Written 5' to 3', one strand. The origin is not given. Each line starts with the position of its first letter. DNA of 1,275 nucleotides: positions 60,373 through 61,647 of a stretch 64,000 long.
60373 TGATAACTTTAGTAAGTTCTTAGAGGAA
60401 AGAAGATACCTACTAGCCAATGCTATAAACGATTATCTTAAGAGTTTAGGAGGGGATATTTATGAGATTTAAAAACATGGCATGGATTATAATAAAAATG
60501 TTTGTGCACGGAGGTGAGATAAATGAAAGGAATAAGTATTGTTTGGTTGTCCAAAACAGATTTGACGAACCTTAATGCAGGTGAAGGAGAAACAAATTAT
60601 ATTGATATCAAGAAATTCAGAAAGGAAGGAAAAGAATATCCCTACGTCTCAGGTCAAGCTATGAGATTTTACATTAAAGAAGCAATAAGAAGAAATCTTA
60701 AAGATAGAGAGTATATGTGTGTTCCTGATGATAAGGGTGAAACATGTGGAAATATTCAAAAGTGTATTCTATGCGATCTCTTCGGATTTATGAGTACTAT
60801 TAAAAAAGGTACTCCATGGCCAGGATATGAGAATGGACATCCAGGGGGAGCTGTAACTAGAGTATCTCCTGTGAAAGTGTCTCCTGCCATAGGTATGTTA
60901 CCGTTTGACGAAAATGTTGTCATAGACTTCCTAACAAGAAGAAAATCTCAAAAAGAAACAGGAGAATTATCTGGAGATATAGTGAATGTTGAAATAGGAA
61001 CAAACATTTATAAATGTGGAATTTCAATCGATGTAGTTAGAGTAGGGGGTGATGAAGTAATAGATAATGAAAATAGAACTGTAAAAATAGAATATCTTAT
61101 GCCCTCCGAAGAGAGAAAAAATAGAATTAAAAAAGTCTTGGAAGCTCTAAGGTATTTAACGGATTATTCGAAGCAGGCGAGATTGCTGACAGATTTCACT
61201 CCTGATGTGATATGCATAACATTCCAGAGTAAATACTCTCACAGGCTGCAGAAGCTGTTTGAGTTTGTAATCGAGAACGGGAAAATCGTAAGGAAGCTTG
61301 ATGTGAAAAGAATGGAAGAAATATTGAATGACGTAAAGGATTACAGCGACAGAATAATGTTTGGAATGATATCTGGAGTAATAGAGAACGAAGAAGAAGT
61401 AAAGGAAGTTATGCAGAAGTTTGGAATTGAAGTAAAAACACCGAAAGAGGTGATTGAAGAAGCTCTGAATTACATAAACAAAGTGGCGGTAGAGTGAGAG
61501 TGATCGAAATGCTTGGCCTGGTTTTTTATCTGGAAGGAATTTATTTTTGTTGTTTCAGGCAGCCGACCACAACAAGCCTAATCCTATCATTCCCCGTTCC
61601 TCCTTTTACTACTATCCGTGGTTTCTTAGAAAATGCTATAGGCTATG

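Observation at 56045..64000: Type I-B-like cas effector operon abutting tRNA-Glu, with a compositional shift and no CRISPR array in view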

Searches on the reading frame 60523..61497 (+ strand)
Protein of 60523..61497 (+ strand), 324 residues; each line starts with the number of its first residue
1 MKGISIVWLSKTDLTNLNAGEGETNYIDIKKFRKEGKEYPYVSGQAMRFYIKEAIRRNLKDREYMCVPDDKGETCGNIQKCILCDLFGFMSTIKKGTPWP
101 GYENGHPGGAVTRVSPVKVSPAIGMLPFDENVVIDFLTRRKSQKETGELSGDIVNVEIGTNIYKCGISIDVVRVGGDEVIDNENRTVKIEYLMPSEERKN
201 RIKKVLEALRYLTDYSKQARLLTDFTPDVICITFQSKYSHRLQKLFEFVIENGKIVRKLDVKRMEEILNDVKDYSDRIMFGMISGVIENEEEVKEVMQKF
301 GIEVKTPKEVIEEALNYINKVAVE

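Call 6: search_protein_families(library=pfam, proteins=[window:60523-61497:+], max_evalue=0.01)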
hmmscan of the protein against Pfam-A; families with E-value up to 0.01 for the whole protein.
window:60523-61497:+ (324 aa): 1 family
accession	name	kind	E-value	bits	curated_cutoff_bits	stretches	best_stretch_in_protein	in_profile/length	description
PF01905.21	DevR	-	9.9e-25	87.6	23.8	1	15-225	10-241/270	CRISPR-associated negative auto-regulator DevR/Csa2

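Call 12: find_encoding_contigs(protein=window:60523-61497:+, flank=10000, max_places=6)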
Protein window:60523-61497:+ (324 aa): 4 contigs read that carry it; 2 places shown.
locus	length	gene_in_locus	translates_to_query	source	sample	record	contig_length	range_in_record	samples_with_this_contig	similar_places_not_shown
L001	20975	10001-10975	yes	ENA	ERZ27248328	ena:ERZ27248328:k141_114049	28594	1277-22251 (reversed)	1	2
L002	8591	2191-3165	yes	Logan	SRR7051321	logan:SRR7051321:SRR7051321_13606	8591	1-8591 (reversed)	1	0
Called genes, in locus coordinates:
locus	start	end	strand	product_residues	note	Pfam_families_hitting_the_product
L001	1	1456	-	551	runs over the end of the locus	PF00750:tRNA-synt_1d, PF05746:DALR_1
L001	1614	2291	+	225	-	PF01269:Fibrillarin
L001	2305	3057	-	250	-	PF00705:PCNA_N, PF02144:Rad1 (weak), PF02747:PCNA_C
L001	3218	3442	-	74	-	-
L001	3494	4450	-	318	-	PF02881:SRP54_N (weak), PF00448:SRP54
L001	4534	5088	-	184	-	-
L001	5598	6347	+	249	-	PF21350:Cas6_I-A, PF01881:Cas_Cas6_C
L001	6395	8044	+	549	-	-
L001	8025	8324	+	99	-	PF18765:Polbeta, PF01909:NTP_transf_2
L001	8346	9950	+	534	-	PF03235:GmrSD_N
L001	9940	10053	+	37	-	-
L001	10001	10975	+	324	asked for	PF01905:DevR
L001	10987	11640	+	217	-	PF09704:Cas_Cas5d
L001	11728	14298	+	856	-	PF01966:HD (faint), PF18019:Cas3_HD (weak), PF00270:DEAD, PF04851:ResIII (weak), PF22590:Cas3-like_C_2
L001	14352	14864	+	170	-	PF01930:Cas_Cas4, PF12705:PDDEXK_1 (weak)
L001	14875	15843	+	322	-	PF01867:Cas_Cas1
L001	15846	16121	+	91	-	PF09827:CRISPR_Cas2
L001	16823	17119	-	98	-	-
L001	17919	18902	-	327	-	PF01798:Nop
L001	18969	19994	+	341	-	-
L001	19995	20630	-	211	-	PF00702:Hydrolase, PF06888:Put_Phosphatase (weak), PF12710:HAD, PF08282:Hydrolase_3 (weak)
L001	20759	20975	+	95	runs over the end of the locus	PF14213:DUF4325 (weak)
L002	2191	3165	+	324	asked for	PF01905:DevR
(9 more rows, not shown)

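Call 16: search_protein_families(library=ncbifam, proteins=[window:60523-61497:+, L001:11728-14298:+, L001:14352-14864:+, L001:14875-15843:+, L001:15846-16121:+], max_evalue=0.01)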
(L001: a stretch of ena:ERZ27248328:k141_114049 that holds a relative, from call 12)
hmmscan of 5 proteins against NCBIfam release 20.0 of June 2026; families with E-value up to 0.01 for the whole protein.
window:60523-61497:+ (324 aa): 5 families
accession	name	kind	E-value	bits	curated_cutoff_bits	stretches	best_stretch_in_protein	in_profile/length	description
TIGR02585.1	cas_Cst2_DevR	exception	4.2e-43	147.6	72.75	1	16-309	9-312/321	type I-B CRISPR-associated protein Cas7/Cst2/DevR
TIGR01875.1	cas_MJ0381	subfamily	1.5e-37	129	67.3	1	5-240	2-237/240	DevR family CRISPR-associated autoregulator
TIGR03489.1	cas_csp1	equivalog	9.4e-10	38.4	340.65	1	31-270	23-253/292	type I-PGING CRISPR-associated protein Cas7/Csp1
TIGR02583.1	DevR_archaea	exception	4.4e-05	22.9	212.6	1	78-222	109-245/284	type I-A CRISPR-associated protein Cas7/Csa2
NF003201.0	PRK04169.1-5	equivalog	0.001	18.2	388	1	259-299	29-69/253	phosphoglycerol geranylgeranyltransferase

L001:11728-14298:+ (856 aa): 6 families
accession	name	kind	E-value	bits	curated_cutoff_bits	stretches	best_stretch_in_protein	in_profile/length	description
TIGR01587.1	cas3_core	equivalog_domain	1.2e-101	340.5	102.45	1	304-686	3-356/358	CRISPR-associated helicase Cas3'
NF007248.0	PRK09694.1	equivalog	5.9e-55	186.7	569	2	285-687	284-702/878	CRISPR-associated helicase/endonuclease Cas3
TIGR02621.3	cas3_GSU0051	exception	2.7e-36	125.7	400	1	440-686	167-406/854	type I-G CRISPR-associated helicase/endonuclease Cas3g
TIGR01596.1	cas3_HD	equivalog_domain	9.6e-17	61.6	43.45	1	23-243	1-177/178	CRISPR-associated endonuclease Cas3''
TIGR00643.1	recG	equivalog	0.00042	19.2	659.4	1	524-650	428-554/629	ATP-dependent DNA helicase RecG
TIGR02562.1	cas3_yersinia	equivalog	0.0014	16.6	565.95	0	382-490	533-643/1110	type I-F CRISPR-associated helicase Cas3f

L001:14352-14864:+ (170 aa): 3 families
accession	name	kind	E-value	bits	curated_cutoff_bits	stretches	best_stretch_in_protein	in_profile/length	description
TIGR00372.1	cas4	equivalog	2.8e-23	82.7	65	1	10-168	2-178/180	CRISPR-associated protein Cas4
NF049935.1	cas4g_cas1g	exception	2.5e-07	29.6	560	1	81-169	98-190/546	CRISPR-associated endonuclease Cas4g/Cas1g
TIGR03491.1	TIGR03491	subfamily_domain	0.0039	16.2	97.45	1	79-168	115-204/462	TM0106 family RecB-like putative nuclease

L001:14875-15843:+ (322 aa): 11 families
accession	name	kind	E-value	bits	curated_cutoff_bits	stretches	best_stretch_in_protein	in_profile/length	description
TIGR03641.1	cas1_HMARI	exception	1.9e-135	451.3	304.1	1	3-322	1-324/324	type I-B CRISPR-associated endonuclease Cas1b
TIGR00287.1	cas1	equivalog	2.7e-93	312.6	71.7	1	4-316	1-326/327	CRISPR-associated endonuclease Cas1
TIGR04093.1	cas1_CYANO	exception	1e-58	198.9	385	1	4-320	2-333/334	type I-D CRISPR-associated endonuclease Cas1d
NF049935.1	cas4g_cas1g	exception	1.7e-52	178.6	560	1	4-319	216-544/546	CRISPR-associated endonuclease Cas4g/Cas1g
TIGR03640.1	cas1_DVULG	exception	6.2e-45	153.8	385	1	4-320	5-340/340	type I-C CRISPR-associated endonuclease Cas1c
TIGR03983.1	cas1_MYXAN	equivalog_domain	1.6e-35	122.7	358.05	1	9-311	19-336/347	type I-MYXAN CRISPR-associated endonuclease Cas1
TIGR03639.1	cas1_NMENI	exception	7.2e-18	64.9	120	1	3-255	2-244/278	type II CRISPR-associated endonuclease Cas1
TIGR04329.1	cas1_PREFRAN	exception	6.8e-13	48.4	300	1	9-271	14-277/317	type V CRISPR-associated endonuclease Cas1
TIGR03637.1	cas1_YPEST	exception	2.6e-09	36.9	150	1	96-260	114-288/307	type I-F CRISPR-associated endonuclease Cas1f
TIGR03638.1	cas1_ECOLI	exception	1.1e-07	31.4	215.6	1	5-246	14-234/269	type I-E CRISPR-associated endonuclease Cas1e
NF010548.0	PRK13940.1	equivalog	0.00046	19.1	469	1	83-145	314-370/414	glutamyl-tRNA reductase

L001:15846-16121:+ (91 aa): 1 family
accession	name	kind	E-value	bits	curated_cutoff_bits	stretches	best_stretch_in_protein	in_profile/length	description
TIGR01573.1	cas2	equivalog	2e-14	53.6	24.5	1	3-75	2-79/96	CRISPR-associated endonuclease Cas2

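Call 19: find_homologous_proteins(query=window:60523-61497:+, max_evalue=1e-10)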
Query window:60523-61497:+ (324 aa): 772 proteins with E <= 1e-10 among 3347 candidates; the best 120 are listed.
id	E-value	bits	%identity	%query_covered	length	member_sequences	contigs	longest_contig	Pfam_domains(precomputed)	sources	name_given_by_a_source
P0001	3.0e-213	724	100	100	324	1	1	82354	PF01905.22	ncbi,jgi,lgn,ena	-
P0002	2.1e-190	649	87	100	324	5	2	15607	PF01905.22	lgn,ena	-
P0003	1.6e-178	610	82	98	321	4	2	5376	PF01905.22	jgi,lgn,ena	-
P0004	8.6e-177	605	81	99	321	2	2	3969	PF01905.22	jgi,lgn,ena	-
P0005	2.7e-172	590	85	100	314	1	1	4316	PF01905.22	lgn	-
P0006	3.8e-171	586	82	100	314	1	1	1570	PF01905.22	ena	-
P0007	6.5e-170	582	79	98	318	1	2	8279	PF01905.22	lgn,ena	-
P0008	5.3e-159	546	79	98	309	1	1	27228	PF01905.22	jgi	-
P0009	2.1e-145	502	70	98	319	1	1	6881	PF01905.22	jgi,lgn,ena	-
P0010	1.6e-144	499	70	98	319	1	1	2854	PF01905.22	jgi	-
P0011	7.0e-143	493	69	98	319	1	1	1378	PF01905.22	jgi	-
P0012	5.8e-142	490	66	100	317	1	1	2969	PF01905.22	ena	-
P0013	5.8e-142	490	68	98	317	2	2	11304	PF01905.22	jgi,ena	-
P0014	2.0e-141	489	69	99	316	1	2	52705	PF01905.22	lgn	-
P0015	2.3e-141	488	67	99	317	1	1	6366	PF01905.22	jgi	-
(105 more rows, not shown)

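Call 20: find_related_loci(query=window:60523-61497:+, collection=genome_contigs, flank=10000)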
Query window:60523-61497:+ (324 aa) in genome_contigs; peptide patterns used: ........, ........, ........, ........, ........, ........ (x = any residue, [..] = any of these).
153 stretches matched a pattern; 10 encode a relative of the query (tblastn E <= 1e-3); 10 distinct loci.
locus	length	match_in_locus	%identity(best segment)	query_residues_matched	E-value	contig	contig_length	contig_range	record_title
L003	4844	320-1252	66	1-319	3e-145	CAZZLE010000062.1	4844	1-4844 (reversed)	MAG TPA_asm: uncultured archaeon isolate binchicken_co25_133 genome assembly, contig: k141_43378, whole genome shotgun s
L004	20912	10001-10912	64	1-318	5e-138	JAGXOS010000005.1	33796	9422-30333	Methanomicrobia archaeon LH_S14 NODE_5_length_33796_cov_53.898314, whole genome shotgun sequence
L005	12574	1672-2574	64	1-318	9e-137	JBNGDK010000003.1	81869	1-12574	MAG: Candidatus Methanospirareceae archaeon isolate E05-026 bin11.fa-3, whole genome shotgun sequence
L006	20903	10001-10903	64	1-318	2e-135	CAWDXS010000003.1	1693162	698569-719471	MAG: Candidatus Bathyarchaeota archaeon isolate MFD04408.bin.1.32 genome assembly, contig: contig_23657, whole genome sh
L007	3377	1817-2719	64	1-318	1e-139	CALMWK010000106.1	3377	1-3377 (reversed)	MAG TPA_asm: Candidatus Bathyarchaeota archaeon isolate SRR6284162_bin.46_CONCOCT_v1.1_MAG genome assembly, contig: ERZ7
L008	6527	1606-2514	64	1-315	1e-132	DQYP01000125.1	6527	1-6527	MAG TPA_asm: Thermotogaceae bacterium isolate HyVt-16 Ga0136651_10006309, whole genome shotgun sequence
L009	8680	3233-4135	61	1-318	2e-130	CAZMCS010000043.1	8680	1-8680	MAG TPA_asm: uncultured Muribaculaceae bacterium isolate SRP192927_co6_522 genome assembly, contig: NODE_21441_length_86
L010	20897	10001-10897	62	1-314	1e-128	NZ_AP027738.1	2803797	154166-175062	Methanobacterium ferruginis strain NBRC 105197 chromosome, complete genome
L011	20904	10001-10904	68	1-318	2e-114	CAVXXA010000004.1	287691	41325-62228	MAG: Candidatus Bathyarchaeota archaeon isolate MFD03726.bin.2.70 genome assembly, contig: contig_15619, whole genome sh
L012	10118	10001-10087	90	1-29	7e-12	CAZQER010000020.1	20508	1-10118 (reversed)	MAG TPA_asm: uncultured archaeon isolate binchicken_co6_257 genome assembly, contig: NODE_2530_length_20508_cov_7.259620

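Call 23: find_encoding_contigs(protein=P0002, flank=10000, max_places=4)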
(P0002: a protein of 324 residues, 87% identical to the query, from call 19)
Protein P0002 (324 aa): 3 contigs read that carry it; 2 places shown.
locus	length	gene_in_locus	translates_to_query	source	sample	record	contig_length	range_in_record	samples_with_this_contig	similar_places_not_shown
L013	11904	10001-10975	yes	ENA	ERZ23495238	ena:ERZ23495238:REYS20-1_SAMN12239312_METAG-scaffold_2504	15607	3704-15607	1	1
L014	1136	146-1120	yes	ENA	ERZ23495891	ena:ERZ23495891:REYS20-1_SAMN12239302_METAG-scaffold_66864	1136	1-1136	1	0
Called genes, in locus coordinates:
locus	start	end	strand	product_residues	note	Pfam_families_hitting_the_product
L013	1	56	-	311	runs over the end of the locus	PF04389:Peptidase_M28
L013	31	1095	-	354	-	-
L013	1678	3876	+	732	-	PF00009:GTP_EFTU, PF22042:EF-G_D2, PF03144:GTP_EFTU_D2, PF14492:EFG_III, PF03764:EFG_IV, PF00679:EFG_C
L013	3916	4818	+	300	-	PF00892:EamA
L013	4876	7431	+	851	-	PF02463:SMC_N, PF13175:AAA_15, PF13304:AAA_21, PF13476:AAA_23, PF06470:SMC_hinge, PF13304:AAA_21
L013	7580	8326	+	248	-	PF21350:Cas6_I-A, PF01881:Cas_Cas6_C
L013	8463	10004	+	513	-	-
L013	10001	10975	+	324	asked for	PF01905:DevR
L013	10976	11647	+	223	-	PF09704:Cas_Cas5d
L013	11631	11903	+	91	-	?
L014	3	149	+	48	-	?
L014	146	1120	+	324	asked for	PF01905:DevR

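Call 24: find_encoding_contigs(protein=P0008, flank=10000, max_places=4)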
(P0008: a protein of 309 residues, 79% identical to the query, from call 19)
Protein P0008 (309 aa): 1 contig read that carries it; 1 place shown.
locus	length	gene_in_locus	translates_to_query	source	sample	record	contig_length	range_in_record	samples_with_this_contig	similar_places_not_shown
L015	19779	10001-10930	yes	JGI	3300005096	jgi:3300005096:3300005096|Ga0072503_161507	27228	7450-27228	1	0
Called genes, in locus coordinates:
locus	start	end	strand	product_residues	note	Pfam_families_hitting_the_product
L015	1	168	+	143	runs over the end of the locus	PF04214:DUF411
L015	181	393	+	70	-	-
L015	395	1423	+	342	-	PF00462:Glutaredoxin (faint), PF13192:Thioredoxin_3 (faint)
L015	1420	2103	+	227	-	PF00037:Fer4, PF12837:Fer4_6, PF13237:Fer4_10, PF14697:Fer4_21, PF25160:LdpA_Fe-S-bd (faint), PF12838:Fer4_7 (weak), PF13187:Fer4_9 (weak), PF27217:AF_0155, +1 more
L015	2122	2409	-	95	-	-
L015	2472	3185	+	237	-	PF26482:DUF8155 (weak), PF01551:Peptidase_M23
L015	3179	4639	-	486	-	PF00587:tRNA-synt_2b, PF03129:HGTP_anticodon, PF09180:ProRS-C_1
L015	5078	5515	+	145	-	PF03575:Peptidase_S51, PF01174:SNO (weak), PF07685:GATase_3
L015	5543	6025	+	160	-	-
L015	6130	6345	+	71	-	-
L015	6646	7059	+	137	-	-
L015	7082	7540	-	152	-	-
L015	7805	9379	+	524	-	-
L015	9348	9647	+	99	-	PF22600:MTPAP-like_central (weak), PF01909:NTP_transf_2, PF18765:Polbeta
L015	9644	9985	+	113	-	PF01934:HepT-like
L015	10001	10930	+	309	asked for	PF01905:DevR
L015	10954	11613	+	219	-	PF09704:Cas_Cas5d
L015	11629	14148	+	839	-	PF18019:Cas3_HD (weak), PF00270:DEAD, PF04851:ResIII (weak), PF22590:Cas3-like_C_2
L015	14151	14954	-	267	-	-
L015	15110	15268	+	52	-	-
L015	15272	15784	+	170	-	PF01930:Cas_Cas4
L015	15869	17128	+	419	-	PF13191:AAA_16 (faint), PF13173:AAA_14, PF13635:DUF4143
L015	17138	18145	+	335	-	PF01867:Cas_Cas1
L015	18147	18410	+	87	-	PF09827:CRISPR_Cas2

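Call 45: find_encoding_contigs(protein=P0005, flank=6000, max_places=2)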
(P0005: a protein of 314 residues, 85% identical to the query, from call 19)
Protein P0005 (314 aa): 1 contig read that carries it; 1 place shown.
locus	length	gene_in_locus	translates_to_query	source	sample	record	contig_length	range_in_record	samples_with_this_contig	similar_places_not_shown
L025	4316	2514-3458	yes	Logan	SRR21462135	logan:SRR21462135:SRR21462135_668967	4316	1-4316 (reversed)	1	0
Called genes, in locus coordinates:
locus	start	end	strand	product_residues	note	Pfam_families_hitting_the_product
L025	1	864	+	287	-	?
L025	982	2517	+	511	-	-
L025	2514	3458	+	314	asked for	PF01905:DevR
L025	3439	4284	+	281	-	PF09704:Cas_Cas5d (faint)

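Call 46: find_encoding_contigs(protein=P0007, flank=8000, max_places=2)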
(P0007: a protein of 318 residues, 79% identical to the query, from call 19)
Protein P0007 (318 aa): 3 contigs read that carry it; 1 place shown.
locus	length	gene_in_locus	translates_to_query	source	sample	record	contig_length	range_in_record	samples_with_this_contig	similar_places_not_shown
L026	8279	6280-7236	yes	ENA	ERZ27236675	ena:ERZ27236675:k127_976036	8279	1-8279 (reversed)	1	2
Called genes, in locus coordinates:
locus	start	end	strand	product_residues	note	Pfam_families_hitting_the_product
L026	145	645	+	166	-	PF00994:MoCF_biosynth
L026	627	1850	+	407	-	PF03453:MoeA_N, PF00994:MoCF_biosynth, PF03454:MoeA_C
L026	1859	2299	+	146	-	PF03473:MOSC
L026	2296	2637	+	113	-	PF00126:HTH_1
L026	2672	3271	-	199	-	PF19810:HFX_2341_N, PF09651:Cas_APE2256 (weak), PF13412:HTH_24 (weak), PF01022:HTH_5 (weak), PF13518:HTH_28 (weak)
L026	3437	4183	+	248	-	PF21350:Cas6_I-A (weak), PF01881:Cas_Cas6_C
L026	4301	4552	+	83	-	PF04014:MazE_antitoxin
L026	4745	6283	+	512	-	-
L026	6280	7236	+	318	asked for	PF01905:DevR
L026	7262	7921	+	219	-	PF09704:Cas_Cas5d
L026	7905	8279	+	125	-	?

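Call 47: find_encoding_contigs(protein=P0003, flank=6000, max_places=2)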
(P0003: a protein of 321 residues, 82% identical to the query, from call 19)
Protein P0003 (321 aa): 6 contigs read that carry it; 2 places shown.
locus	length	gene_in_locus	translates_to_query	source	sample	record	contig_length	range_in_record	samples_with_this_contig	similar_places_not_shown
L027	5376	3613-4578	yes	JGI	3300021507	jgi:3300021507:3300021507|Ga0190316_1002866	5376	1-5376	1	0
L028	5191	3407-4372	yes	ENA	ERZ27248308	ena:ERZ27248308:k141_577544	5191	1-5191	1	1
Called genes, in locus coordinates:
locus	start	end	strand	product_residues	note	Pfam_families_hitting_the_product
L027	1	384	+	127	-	?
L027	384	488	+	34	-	-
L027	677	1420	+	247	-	PF01881:Cas_Cas6_C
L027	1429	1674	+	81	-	-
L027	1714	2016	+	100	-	PF01909:NTP_transf_2, PF18765:Polbeta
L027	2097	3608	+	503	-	-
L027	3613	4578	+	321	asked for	PF01905:DevR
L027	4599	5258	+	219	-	PF09704:Cas_Cas5d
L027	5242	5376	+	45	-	?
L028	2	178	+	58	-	?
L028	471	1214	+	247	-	PF01881:Cas_Cas6_C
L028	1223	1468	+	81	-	-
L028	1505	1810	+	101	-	PF01909:NTP_transf_2, PF18765:Polbeta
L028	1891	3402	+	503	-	-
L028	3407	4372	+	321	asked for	PF01905:DevR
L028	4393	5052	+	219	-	PF09704:Cas_Cas5d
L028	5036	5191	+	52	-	?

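Call 63: search_protein_families(library=pfam, proteins=[L027:1429-1674:+, L027:1714-2016:+, L026:4301-4552:+, L015:9644-9985:+], max_evalue=0.05)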
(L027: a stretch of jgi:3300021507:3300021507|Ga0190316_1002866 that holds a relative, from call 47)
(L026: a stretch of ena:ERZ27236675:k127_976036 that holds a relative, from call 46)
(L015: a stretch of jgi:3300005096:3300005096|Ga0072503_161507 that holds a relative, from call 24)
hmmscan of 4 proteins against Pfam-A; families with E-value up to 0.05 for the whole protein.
L027:1429-1674:+ (81 aa): 0 families

L027:1714-2016:+ (100 aa): 3 families
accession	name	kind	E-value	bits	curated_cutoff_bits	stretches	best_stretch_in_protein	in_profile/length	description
PF01909.29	NTP_transf_2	-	7e-17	62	21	1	16-95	12-87/93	Nucleotidyltransferase domain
PF18765.7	Polbeta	-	1.4e-12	48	26.9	1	21-92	11-82/93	Polymerase beta, Nucleotidyltransferase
PF22600.2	MTPAP-like_central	-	0.0025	18.3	27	1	21-72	37-86/139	Poly(A) RNA polymerase, mitochondrial-like, central palm domain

L026:4301-4552:+ (83 aa): 3 families
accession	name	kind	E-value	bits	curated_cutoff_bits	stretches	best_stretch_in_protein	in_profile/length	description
PF04014.23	MazE_antitoxin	-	2.6e-09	37.3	24.7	1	2-44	3-46/48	Antidote-toxin recognition MazE, bacterial antitoxin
PF01176.25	eIF-1a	-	0.0036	17.4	30.2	1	9-37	29-57/64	Translation initiation factor 1A / IF-1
PF04669.19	PBDC1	-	0.043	14.2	28.5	0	26-78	18-69/126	PBDC1 protein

L015:9644-9985:+ (113 aa): 2 families
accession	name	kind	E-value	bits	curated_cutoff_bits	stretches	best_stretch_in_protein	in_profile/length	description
PF01934.22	HepT-like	-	1.8e-31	108.8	23.5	1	12-108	1-120/120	Ribonuclease HepT-like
PF19098.6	DUF5785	-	0.019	15.8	23.5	1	13-46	56-89/98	Family of unknown function (DUF5785)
